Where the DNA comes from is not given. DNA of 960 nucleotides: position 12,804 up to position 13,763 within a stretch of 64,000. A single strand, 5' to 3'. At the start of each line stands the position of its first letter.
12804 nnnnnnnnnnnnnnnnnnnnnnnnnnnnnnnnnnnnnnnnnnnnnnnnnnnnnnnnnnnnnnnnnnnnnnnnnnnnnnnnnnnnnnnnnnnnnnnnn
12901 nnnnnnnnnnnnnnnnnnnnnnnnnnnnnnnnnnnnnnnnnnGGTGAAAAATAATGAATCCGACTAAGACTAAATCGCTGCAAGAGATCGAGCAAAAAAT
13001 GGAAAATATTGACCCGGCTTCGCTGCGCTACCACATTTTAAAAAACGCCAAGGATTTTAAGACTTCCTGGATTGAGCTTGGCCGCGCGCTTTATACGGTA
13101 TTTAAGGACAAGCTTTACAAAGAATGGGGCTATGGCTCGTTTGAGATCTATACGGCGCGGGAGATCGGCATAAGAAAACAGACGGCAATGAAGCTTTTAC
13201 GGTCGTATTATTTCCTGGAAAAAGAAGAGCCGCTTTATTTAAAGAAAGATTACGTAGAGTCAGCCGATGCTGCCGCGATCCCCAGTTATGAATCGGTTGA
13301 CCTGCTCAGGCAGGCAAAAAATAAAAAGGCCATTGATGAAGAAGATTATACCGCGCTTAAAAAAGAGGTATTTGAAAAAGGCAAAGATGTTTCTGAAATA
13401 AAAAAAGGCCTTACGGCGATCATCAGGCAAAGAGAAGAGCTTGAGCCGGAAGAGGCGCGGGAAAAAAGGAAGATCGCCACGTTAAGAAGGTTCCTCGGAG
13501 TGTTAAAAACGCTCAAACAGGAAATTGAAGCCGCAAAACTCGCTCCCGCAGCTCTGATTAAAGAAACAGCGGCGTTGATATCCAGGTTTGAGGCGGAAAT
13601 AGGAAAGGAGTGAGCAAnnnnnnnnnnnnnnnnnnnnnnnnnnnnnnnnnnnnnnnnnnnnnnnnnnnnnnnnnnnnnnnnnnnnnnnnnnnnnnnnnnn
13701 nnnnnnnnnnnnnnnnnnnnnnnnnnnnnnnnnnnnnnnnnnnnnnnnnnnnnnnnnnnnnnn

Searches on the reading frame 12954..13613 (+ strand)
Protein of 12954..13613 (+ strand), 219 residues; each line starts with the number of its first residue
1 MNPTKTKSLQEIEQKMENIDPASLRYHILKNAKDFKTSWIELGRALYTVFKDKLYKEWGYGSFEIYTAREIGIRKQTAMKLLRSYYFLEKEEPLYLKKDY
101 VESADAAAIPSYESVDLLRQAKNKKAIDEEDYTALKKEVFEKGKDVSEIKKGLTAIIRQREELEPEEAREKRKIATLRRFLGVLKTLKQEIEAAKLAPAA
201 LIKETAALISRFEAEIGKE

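Call 71: search_protein_families(library=pfam, proteins=[window:12954-13613:+], max_evalue=0.001)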
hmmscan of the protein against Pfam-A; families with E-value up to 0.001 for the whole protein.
window:12954-13613:+ (219 aa): 0 families
